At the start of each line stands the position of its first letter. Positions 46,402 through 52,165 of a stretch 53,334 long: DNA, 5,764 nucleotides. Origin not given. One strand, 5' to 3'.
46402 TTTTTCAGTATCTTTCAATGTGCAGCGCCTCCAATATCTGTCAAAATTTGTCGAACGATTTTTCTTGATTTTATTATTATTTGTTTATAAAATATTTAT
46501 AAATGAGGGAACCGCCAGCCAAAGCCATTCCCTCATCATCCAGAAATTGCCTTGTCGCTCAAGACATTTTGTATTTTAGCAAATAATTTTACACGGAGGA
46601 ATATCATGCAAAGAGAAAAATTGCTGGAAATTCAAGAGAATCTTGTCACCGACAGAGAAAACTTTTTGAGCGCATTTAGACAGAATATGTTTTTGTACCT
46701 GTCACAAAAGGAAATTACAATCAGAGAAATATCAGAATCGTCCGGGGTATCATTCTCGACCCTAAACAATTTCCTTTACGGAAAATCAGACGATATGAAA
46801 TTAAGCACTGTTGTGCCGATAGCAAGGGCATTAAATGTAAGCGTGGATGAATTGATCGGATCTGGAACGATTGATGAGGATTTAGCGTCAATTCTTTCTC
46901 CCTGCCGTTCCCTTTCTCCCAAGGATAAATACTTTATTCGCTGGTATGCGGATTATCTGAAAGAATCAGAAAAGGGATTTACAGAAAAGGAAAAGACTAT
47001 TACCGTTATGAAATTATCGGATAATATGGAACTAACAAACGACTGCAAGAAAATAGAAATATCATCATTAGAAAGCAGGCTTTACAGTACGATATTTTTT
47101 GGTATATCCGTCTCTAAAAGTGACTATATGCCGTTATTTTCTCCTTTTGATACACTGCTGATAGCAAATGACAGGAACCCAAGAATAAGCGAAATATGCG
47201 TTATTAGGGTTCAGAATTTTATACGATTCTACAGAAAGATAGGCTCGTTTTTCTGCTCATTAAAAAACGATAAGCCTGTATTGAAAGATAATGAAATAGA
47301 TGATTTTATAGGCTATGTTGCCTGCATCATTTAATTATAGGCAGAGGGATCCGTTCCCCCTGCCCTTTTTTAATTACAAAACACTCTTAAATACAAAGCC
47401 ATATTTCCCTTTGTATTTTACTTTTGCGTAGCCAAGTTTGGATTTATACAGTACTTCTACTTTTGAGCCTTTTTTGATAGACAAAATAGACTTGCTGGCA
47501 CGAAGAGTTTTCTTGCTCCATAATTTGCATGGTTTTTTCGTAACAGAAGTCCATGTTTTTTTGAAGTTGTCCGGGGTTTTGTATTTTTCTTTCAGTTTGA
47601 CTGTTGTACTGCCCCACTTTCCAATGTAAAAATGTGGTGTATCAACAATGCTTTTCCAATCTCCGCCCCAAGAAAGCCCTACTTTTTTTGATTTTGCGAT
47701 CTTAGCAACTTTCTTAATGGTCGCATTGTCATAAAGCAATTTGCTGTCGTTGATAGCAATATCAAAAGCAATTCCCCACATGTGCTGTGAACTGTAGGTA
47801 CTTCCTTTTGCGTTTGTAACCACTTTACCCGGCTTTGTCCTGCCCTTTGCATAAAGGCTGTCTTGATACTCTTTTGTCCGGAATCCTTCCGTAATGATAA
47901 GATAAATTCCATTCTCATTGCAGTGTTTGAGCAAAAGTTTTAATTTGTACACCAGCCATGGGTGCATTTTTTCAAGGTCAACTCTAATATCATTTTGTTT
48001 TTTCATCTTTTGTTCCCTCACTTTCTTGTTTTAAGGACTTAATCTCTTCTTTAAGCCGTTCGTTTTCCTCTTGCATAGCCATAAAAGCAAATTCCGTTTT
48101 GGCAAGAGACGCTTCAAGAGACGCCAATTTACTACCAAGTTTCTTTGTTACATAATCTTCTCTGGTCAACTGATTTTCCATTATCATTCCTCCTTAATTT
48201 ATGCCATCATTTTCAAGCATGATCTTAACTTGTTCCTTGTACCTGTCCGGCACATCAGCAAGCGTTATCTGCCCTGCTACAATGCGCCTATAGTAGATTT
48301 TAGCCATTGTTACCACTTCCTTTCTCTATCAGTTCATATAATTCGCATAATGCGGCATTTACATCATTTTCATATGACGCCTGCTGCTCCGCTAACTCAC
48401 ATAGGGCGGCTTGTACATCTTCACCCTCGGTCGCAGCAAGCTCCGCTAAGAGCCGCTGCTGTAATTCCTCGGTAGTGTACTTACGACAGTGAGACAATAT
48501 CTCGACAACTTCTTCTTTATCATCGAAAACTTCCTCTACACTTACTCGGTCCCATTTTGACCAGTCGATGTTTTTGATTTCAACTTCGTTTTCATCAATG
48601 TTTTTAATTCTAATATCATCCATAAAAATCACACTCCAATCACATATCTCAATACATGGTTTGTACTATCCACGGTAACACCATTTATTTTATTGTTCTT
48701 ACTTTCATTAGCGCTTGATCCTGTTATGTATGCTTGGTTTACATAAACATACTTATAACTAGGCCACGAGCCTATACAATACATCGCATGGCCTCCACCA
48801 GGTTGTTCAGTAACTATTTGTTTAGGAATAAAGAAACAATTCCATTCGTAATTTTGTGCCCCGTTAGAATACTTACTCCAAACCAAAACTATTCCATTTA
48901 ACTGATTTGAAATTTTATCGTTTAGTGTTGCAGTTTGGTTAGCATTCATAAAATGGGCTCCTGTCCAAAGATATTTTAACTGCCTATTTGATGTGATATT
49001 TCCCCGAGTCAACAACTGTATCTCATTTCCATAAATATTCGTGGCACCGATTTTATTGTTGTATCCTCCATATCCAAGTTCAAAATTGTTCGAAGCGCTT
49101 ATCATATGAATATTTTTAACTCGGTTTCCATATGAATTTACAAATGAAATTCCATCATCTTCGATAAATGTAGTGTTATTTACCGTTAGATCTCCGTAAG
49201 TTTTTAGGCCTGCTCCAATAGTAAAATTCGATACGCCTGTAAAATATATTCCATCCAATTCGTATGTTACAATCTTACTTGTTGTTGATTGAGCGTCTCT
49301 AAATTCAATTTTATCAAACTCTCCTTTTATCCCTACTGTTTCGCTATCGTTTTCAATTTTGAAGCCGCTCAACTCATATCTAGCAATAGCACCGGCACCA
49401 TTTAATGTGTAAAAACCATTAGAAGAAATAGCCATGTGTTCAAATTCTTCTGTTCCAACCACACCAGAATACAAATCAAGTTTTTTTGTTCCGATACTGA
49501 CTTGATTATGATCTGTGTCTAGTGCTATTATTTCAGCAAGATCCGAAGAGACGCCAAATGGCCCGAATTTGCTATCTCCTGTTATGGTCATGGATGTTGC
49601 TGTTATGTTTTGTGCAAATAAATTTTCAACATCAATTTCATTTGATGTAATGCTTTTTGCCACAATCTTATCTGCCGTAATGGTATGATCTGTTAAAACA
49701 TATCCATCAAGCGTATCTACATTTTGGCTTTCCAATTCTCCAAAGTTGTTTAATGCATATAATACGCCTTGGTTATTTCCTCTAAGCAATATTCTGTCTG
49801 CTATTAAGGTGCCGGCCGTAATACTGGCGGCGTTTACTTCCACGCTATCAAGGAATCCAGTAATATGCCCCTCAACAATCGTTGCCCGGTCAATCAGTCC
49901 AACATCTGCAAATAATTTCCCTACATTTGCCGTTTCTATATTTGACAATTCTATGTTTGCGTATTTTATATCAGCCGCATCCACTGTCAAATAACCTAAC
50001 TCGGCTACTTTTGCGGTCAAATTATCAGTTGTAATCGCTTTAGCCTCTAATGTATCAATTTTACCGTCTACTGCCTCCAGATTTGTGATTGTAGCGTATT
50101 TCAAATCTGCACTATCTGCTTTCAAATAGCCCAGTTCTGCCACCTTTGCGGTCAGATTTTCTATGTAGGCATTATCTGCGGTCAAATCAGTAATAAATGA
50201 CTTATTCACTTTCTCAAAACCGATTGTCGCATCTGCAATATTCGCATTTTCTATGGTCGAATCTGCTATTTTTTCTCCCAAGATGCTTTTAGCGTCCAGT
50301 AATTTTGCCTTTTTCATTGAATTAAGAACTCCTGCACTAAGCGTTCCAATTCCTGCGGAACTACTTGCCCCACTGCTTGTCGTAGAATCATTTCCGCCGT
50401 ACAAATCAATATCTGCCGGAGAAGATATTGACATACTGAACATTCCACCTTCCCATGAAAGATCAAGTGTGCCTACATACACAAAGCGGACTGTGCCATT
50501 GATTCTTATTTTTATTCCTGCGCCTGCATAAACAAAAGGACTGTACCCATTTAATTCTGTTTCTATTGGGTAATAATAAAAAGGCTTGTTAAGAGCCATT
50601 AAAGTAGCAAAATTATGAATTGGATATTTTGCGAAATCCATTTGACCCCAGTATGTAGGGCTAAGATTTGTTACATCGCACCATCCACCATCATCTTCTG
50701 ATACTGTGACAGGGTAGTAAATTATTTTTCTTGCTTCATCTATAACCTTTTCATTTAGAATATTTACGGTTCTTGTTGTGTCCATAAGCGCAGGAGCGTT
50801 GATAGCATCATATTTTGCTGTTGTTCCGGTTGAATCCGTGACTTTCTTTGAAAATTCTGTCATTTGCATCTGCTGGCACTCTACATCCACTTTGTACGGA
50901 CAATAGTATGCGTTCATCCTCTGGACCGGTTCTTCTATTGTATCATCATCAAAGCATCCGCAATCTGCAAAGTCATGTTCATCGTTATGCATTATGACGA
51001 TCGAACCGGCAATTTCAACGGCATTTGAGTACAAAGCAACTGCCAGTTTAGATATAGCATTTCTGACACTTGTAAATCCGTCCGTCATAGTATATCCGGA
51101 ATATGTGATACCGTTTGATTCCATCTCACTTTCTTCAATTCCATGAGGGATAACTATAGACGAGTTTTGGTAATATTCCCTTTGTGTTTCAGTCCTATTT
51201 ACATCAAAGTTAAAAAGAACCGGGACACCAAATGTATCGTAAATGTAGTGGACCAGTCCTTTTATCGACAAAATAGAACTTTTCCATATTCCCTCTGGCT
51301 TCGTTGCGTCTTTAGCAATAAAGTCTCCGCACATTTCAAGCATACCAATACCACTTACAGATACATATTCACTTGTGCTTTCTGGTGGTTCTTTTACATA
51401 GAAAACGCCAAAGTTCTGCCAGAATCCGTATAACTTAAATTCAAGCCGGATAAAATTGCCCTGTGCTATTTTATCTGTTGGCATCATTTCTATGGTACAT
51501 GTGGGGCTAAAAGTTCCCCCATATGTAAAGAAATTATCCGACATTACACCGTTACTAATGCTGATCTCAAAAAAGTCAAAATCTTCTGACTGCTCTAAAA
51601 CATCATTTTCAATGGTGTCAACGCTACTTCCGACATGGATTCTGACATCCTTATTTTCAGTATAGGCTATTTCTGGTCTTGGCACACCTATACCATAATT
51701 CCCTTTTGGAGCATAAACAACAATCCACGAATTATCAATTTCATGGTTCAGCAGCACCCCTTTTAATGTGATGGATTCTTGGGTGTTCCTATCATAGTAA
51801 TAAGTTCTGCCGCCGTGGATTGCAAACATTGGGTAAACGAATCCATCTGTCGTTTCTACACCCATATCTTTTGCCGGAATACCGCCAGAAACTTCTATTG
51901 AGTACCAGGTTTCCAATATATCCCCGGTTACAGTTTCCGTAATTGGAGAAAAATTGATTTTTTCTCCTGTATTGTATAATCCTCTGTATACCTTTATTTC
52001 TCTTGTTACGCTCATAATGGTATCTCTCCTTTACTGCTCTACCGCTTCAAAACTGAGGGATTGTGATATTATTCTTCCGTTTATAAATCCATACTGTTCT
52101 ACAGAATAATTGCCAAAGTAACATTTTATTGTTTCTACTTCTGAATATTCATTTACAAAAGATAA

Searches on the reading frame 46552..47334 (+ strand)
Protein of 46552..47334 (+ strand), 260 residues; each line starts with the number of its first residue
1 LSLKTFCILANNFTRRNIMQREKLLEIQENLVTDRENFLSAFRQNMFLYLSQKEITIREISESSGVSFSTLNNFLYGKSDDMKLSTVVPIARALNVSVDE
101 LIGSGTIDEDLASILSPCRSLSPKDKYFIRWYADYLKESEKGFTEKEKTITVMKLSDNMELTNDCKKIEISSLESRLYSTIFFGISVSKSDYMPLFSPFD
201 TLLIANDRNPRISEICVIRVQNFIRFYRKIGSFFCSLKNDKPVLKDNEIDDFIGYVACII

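Call 28: search_protein_families(library=phrogs, max_evalue=0.00001, proteins=[window:46552-47334:+])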
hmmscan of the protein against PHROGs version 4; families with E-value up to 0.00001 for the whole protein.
window:46552-47334:+ (260 aa): 3 families
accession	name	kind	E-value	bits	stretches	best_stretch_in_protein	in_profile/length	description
phrog_8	-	transcription regulation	6e-09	36.8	1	45-133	165-242/346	transcriptional regulator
phrog_2967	-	transcription regulation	2.6e-06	28.1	1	41-145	10-113/225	transcriptional regulator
phrog_4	-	transcription regulation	9.9e-06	25.8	0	38-129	137-214/400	transcriptional repressor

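Call 57: search_protein_families(library=pfam, max_evalue=0.1, proteins=[window:46552-47334:+])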
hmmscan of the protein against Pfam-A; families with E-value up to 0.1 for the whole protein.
window:46552-47334:+ (260 aa): 4 families
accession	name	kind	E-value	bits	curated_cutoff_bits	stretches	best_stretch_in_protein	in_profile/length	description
PF13443.12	HTH_26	-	1.1e-06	29.3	22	1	50-102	6-58/63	Cro/C1-type HTH DNA-binding domain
PF01381.28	HTH_3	-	1.5e-05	25.4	23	1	52-101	7-55/55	Helix-turn-helix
PF12844.13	HTH_19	-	0.00097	19.4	30.2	1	49-102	7-59/64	Helix-turn-helix domain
PF04814.19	HNF-1_N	-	0.079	13.8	29.7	0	48-85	128-164/175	Hepatocyte nuclear factor 1 (HNF-1), N terminus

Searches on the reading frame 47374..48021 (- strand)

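Call 28: search_protein_families(library=phrogs, max_evalue=0.00001, proteins=[window:47374-48021:-])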
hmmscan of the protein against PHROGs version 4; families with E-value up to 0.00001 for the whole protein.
window:47374-48021:- (215 aa): 6 families
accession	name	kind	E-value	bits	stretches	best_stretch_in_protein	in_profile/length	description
phrog_2649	-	lysis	4.5e-42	145.7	1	15-212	9-209/261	endolysin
phrog_6523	-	lysis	1.7e-36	127.3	1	27-195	25-199/255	endolysin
phrog_15351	-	lysis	8.4e-30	105.1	1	26-214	28-214/289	endolysin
phrog_465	-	lysis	1.8e-27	97.4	1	5-166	42-193/292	endolysin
phrog_5115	-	moron, auxiliary metabolic gene and host takeover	7.1e-24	85.5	1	16-141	13-129/283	ferredoxin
phrog_1768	-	lysis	7.5e-07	28.1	1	42-148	953-1051/1577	endolysin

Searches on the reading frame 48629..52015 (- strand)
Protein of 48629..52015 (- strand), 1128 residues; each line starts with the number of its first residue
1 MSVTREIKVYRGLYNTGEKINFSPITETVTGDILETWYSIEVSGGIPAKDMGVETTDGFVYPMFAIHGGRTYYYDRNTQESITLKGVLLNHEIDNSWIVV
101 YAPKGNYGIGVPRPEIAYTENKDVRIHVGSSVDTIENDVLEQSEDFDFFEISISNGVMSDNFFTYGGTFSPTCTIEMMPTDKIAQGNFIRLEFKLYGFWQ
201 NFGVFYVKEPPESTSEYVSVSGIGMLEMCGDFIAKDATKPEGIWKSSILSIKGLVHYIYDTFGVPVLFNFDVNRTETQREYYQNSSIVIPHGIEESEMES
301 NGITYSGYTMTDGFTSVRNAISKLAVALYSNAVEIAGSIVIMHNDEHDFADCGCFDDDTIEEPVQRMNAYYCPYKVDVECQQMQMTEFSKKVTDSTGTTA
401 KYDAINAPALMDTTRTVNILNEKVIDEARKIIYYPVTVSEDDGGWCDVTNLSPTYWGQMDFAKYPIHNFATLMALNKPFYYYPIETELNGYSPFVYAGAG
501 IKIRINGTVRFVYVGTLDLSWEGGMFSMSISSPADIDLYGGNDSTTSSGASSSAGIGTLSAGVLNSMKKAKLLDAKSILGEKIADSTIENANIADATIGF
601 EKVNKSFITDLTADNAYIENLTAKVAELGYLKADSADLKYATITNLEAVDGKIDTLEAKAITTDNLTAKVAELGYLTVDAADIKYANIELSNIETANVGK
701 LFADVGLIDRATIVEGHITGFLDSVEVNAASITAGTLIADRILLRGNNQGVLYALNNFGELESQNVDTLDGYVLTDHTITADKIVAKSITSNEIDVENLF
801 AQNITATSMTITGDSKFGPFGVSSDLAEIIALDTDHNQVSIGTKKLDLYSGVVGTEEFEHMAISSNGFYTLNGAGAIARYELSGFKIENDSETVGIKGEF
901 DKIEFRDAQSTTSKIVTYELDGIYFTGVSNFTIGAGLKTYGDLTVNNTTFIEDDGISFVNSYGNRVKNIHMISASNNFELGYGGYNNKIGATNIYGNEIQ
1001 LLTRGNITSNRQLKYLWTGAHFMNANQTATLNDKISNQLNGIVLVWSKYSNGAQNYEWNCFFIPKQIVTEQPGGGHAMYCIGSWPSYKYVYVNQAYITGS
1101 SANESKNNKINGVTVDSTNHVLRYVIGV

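Call 28: search_protein_families(library=phrogs, max_evalue=0.00001, proteins=[window:48629-52015:-])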
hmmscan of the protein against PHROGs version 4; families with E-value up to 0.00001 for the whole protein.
window:48629-52015:- (1128 aa): 2 families
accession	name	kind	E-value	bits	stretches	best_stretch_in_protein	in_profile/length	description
phrog_7389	-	tail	4.7e-13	49.6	1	1004-1109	608-718/732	tail fiber protein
phrog_16267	-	unknown function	4.5e-07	28.2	1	561-733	328-507/2299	-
